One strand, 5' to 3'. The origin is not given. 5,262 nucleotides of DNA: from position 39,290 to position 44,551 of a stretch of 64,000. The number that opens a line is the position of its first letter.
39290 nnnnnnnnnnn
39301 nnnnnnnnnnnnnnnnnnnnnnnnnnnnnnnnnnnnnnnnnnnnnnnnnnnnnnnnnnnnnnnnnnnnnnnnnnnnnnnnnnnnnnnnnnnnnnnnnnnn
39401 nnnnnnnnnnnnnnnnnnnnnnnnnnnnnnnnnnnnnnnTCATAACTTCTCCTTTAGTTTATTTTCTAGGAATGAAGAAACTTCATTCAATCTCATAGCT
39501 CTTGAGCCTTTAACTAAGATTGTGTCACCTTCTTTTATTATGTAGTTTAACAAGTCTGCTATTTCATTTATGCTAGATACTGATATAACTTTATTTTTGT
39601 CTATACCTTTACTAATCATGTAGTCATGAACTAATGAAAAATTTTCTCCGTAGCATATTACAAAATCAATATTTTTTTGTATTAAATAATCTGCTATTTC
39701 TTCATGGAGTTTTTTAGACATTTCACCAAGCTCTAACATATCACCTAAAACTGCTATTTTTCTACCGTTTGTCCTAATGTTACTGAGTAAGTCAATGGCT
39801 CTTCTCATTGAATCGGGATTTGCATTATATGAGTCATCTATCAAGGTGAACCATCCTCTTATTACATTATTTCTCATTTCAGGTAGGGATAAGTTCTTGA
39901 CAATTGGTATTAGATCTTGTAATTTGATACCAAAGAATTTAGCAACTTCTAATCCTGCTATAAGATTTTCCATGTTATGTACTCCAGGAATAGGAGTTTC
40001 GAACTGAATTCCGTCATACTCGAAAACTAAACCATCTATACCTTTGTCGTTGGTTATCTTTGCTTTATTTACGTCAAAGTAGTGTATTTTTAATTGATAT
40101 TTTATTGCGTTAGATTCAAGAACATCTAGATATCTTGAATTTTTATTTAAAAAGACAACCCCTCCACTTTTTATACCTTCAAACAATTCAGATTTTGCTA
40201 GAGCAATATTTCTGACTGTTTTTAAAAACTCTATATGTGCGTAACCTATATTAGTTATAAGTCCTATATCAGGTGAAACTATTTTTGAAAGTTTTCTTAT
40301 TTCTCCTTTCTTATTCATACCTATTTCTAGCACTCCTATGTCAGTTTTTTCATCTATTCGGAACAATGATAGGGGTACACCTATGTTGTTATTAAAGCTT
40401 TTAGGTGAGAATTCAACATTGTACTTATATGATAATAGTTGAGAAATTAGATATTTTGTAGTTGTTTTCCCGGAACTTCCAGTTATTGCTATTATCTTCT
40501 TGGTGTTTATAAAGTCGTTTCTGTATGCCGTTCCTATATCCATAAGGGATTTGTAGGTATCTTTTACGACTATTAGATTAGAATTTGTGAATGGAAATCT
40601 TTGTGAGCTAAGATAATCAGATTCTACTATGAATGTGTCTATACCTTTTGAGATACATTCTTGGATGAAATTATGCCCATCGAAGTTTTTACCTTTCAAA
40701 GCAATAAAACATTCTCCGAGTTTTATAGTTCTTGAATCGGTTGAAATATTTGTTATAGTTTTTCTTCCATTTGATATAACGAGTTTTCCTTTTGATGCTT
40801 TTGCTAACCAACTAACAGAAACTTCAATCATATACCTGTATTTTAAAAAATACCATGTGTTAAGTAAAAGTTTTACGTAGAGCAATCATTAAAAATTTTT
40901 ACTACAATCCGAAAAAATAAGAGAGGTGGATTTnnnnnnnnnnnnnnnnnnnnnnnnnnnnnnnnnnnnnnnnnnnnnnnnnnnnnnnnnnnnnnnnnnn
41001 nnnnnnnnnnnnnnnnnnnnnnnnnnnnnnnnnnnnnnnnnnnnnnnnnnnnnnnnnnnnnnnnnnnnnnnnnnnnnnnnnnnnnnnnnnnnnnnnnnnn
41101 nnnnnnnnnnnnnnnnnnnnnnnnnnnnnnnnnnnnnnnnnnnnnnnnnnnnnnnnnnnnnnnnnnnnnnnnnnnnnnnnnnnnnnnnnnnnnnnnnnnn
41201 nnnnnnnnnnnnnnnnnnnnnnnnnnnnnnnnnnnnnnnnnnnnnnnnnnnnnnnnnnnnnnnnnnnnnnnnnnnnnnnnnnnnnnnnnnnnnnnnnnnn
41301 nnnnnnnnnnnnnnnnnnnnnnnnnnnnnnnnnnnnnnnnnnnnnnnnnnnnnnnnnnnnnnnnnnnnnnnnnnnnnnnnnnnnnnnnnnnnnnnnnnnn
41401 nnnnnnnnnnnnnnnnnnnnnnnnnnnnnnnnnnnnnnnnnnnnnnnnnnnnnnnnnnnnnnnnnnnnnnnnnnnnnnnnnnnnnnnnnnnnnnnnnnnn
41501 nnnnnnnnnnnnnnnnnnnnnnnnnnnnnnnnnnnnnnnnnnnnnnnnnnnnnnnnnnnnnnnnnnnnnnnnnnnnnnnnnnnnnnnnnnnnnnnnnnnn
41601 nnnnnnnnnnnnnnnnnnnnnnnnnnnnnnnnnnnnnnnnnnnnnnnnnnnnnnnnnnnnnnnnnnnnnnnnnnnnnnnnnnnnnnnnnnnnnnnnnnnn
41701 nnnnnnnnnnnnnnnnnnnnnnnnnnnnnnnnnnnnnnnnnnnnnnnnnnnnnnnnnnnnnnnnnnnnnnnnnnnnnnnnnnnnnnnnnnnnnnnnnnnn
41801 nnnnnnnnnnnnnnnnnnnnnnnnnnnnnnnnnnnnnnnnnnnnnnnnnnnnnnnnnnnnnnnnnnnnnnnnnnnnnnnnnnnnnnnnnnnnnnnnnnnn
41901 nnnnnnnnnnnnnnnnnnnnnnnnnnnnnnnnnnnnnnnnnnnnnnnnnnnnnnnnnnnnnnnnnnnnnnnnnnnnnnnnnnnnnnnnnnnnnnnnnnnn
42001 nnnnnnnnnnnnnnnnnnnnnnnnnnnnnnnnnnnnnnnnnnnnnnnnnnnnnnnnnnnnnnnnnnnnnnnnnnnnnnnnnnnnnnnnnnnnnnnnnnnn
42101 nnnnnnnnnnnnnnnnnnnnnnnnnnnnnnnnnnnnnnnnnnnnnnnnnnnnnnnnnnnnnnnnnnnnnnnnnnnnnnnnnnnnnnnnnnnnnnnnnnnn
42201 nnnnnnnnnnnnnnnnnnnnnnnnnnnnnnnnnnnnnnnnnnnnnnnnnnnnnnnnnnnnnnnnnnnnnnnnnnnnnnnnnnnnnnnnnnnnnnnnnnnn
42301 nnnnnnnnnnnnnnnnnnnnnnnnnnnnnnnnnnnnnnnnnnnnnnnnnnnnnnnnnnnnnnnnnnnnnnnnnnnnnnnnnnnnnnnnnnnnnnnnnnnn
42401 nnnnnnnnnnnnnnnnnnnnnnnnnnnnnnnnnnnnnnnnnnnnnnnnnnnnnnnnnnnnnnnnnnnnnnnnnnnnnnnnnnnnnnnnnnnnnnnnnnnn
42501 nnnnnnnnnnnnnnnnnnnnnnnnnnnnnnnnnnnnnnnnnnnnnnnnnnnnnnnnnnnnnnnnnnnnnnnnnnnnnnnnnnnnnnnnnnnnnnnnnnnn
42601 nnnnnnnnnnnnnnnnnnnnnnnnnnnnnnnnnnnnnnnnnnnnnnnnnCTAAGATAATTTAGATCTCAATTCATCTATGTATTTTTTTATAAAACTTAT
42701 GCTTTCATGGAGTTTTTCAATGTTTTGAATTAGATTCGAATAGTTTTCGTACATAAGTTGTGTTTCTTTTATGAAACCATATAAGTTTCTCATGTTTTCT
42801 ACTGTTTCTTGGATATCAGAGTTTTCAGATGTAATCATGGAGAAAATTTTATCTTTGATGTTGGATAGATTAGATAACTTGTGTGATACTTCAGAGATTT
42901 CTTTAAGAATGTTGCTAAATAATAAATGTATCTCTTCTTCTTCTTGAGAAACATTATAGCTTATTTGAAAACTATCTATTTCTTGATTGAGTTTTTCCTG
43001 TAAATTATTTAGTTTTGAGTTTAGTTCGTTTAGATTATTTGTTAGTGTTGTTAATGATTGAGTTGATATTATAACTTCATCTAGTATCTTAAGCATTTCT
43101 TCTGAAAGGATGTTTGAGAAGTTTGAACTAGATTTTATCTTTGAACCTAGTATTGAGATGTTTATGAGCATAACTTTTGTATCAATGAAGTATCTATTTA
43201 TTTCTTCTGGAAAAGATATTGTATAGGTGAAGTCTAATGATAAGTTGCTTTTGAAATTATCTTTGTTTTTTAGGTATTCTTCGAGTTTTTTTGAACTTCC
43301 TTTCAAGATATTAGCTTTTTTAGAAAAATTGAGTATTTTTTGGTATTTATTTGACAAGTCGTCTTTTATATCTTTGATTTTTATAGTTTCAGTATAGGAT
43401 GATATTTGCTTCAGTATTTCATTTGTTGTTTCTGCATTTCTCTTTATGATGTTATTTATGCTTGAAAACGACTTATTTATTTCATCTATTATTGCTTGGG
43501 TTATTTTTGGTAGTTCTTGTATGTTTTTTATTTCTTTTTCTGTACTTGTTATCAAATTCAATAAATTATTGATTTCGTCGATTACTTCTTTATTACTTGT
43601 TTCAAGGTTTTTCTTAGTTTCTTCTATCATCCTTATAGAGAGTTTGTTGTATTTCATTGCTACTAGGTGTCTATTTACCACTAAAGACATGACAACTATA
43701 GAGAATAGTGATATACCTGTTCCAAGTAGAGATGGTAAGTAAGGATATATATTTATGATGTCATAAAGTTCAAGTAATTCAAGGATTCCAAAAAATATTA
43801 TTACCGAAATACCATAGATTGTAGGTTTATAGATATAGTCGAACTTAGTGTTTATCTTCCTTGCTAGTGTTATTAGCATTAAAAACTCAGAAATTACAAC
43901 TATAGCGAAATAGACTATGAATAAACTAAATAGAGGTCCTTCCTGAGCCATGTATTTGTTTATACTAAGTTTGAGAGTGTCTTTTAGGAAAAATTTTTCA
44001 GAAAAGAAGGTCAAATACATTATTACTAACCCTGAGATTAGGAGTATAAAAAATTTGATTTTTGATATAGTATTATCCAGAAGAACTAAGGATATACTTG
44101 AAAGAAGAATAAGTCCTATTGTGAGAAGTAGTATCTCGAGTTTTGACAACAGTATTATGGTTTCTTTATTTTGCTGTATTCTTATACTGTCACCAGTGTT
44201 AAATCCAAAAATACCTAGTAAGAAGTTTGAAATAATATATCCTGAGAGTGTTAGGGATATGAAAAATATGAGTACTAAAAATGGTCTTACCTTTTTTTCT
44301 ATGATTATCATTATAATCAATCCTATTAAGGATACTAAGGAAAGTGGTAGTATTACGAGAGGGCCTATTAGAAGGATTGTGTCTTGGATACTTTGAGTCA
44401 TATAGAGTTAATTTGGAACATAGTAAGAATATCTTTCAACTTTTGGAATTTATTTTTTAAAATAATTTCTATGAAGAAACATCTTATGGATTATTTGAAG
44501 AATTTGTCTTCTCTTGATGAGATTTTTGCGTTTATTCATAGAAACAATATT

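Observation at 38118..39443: Polytopic membrane protein with a divergent class-III nucleotidyl cyclase-like C-terminal domain, translationally coupled to murF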

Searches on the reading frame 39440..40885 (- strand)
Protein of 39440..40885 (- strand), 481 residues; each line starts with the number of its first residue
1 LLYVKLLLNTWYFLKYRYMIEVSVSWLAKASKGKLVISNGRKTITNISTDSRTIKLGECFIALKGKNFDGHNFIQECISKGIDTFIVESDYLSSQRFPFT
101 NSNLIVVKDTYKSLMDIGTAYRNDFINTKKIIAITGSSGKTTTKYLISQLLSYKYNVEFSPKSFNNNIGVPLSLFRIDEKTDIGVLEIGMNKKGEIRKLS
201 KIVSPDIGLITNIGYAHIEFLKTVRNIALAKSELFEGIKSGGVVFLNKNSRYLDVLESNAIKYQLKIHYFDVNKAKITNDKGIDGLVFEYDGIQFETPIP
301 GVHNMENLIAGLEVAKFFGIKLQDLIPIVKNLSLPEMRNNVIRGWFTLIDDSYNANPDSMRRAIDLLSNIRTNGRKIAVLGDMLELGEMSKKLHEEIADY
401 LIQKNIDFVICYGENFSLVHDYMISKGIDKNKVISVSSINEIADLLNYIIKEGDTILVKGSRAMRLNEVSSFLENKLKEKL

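Call 3: search_protein_families(library=pfam, proteins=[window:39440-40885:-], max_evalue=1)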
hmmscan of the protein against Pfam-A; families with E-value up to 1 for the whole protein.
window:39440-40885:- (481 aa): 4 families
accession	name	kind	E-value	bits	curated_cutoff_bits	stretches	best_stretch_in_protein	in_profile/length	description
PF08245.18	Mur_ligase_M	-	5.3e-41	141.2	24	1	134-314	1-199/200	Mur ligase middle domain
PF02875.26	Mur_ligase_C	-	2.6e-22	80.4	28.4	1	341-462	5-127/127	Mur ligase, glutamate ligase domain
PF01225.30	Mur_ligase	-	1.4e-07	32.2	21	1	43-91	1-54/95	Mur ligase family, catalytic domain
PF22154.2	SelB_WH2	-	0.029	15.1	26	1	427-456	25-52/62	Elongation factor SelB, second winged-helix domain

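Call 4: search_protein_families(library=ncbifam, proteins=[window:39440-40885:-], max_evalue=1)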
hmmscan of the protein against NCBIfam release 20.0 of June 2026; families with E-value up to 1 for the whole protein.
window:39440-40885:- (481 aa): 27 families (the best 25 are shown)
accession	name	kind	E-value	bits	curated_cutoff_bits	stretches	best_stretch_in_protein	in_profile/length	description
TIGR01143.1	murF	subfamily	5.1e-119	397.9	288.6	1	49-472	1-417/418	UDP-N-acetylmuramoyl-tripeptide--D-alanyl-D-alanine ligase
NF008896.0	PRK11929.1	equivalog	3.2e-113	379.4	1023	1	38-473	521-956/965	bifunctional UDP-N-acetylmuramoyl-L-alanyl-D-glutamate--2,6-diaminopimelate ligase MurE/UDP-N-acetylmuramoyl-tripeptide--D-alanyl-D-alanine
NF010693.0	PRK14093.1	equivalog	6.6e-83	279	544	1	40-479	24-470/479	UDP-N-acetylmuramoylalanyl-D-glutamyl-2,6-diaminopimelate--D-alanyl-D-alanine ligase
NF008897.0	PRK11930.1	equivalog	1.5e-77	261.4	804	1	27-479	8-459/822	bifunctional UDP-N-acetylmuramoyl-tripeptide:D-alanyl-D-alanine ligase/alanine racemase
NF008041.0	PRK10773.1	equivalog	6e-66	223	551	1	19-476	1-450/453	UDP-N-acetylmuramoyl-tripeptide--D-alanyl-D-alanine ligase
NF001126.0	PRK00139.1-4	equivalog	1.5e-35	122.7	373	2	34-152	13-127/486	UDP-N-acetylmuramoyl-L-alanyl-D-glutamate--2,6-diaminopimelate ligase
TIGR01085.1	murE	subfamily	2.6e-31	109.1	257.3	2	42-152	2-108/472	UDP-N-acetylmuramyl-tripeptide synthetase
NF001124.0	PRK00139.1-2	equivalog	2e-28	99.4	476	2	38-152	22-132/500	UDP-N-acetylmuramoyl-L-alanyl-D-glutamate--2,6-diaminopimelate ligase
NF001123.0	PRK00139.1-1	equivalog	7.5e-24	84.2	586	2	37-152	13-130/493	UDP-N-acetylmuramoyl-L-alanyl-D-glutamate--2,6-diaminopimelate ligase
NF010628.0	PRK14022.1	equivalog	1.1e-18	67.2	536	2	41-154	32-136/483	UDP-N-acetylmuramoyl-L-alanyl-D-glutamate--L-lysine ligase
TIGR01087.1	murD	equivalog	3.6e-18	65.9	211.95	1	116-457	93-414/441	UDP-N-acetylmuramoyl-L-alanine--D-glutamate ligase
NF053645.1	pMurC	equivalog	2.2e-17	62.9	560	2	85-277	58-250/492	pseudomurein biosynthesis peptide ligase pMurC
TIGR01082.1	murC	equivalog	1.4e-14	54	335.1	1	124-380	95-352/449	UDP-N-acetylmuramate--L-alanine ligase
NF033197.0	F430_CfbE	equivalog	1.1e-12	47.6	250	2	203-458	181-425/430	coenzyme F430 synthase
NF001130.0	PRK00139.2-4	equivalog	1.2e-12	47.3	715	1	40-156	27-136/516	UDP-N-acetylmuramoyl-L-alanyl-D-glutamate--2,6-diaminopimelate ligase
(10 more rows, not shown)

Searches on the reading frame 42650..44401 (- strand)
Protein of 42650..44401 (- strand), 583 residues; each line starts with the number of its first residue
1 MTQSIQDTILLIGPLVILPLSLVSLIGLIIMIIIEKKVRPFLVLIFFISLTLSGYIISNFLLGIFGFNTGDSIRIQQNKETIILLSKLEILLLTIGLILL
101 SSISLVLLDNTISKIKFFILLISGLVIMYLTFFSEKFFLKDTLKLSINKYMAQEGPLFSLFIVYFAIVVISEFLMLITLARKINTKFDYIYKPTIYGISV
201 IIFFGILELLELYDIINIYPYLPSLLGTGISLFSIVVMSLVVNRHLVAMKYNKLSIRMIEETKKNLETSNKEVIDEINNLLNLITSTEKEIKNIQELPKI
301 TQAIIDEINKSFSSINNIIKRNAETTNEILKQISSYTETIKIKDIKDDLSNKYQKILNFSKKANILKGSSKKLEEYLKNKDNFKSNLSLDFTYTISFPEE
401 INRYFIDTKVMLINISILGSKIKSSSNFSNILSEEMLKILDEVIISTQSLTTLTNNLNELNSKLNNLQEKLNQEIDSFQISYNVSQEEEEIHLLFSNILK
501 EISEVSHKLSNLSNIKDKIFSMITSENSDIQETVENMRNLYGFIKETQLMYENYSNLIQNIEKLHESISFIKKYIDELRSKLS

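Call 3: search_protein_families(library=pfam, proteins=[window:42650-44401:-], max_evalue=1)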
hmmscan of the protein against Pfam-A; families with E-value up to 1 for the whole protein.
window:42650-44401:- (583 aa): 8 families
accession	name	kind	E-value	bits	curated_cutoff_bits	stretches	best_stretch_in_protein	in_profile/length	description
PF07889.17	DUF1664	-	0.022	15.2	34.6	1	449-532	42-119/124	Protein of unknown function (DUF1664)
PF18053.6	GyrB_insert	-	0.029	14.7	26.1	0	296-345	8-57/167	DNA gyrase B subunit insert domain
PF11629.13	Mst1_SARAH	-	0.13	12.7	23.1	1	456-483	8-35/48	C terminal SARAH domain of Mst1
PF00015.26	MCPsignal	-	0.24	11.7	34.6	1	254-338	80-163/172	Methyl-accepting chemotaxis protein (MCP) signalling domain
PF12795.12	MscS_porin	-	0.25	11.3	34.4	1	444-479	74-109/238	Mechanosensitive ion channel porin domain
PF08653.15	DASH_Dam1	-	0.51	10.7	26.6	0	292-315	17-39/56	DASH complex subunit Dam1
PF10158.14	LOH1CR12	-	0.85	10.1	24.7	1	533-577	61-105/131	Tumour suppressor protein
PF08702.15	Fib_alpha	-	0.86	10.2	29.9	1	426-477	80-131/143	Fibrinogen alpha/beta chain family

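Call 4: search_protein_families(library=ncbifam, proteins=[window:42650-44401:-], max_evalue=1)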
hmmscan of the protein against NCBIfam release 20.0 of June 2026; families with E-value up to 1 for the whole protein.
window:42650-44401:- (583 aa): 6 families
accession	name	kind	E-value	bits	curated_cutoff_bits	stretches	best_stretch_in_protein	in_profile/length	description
NF041034.1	Rad50_Sulf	equivalog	0.00029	18.8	1000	1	443-582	540-672/872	DNA double-strand break repair ATPase Rad50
NF003413.0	PRK04778.1-7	equivalog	0.0027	16.1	556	1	252-548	101-405/564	septation ring formation regulator EzrA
NF045487.1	ASRP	equivalog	0.0036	16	300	2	440-581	141-271/593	archaea-specific SMC-related protein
NF003034.1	PRK03918.1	equivalog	0.0079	14.2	700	2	258-386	242-557/878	DNA double-strand break repair ATPase Rad50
NF049918.1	DesA_fam_desat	equivalog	0.02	14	400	1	236-346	259-372/385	DesA family fatty acid desaturase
NF045780.1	TrlF_fam_ATP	equivalog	0.11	11.2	350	1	323-573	469-718/944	TrlF family AAA-like ATPase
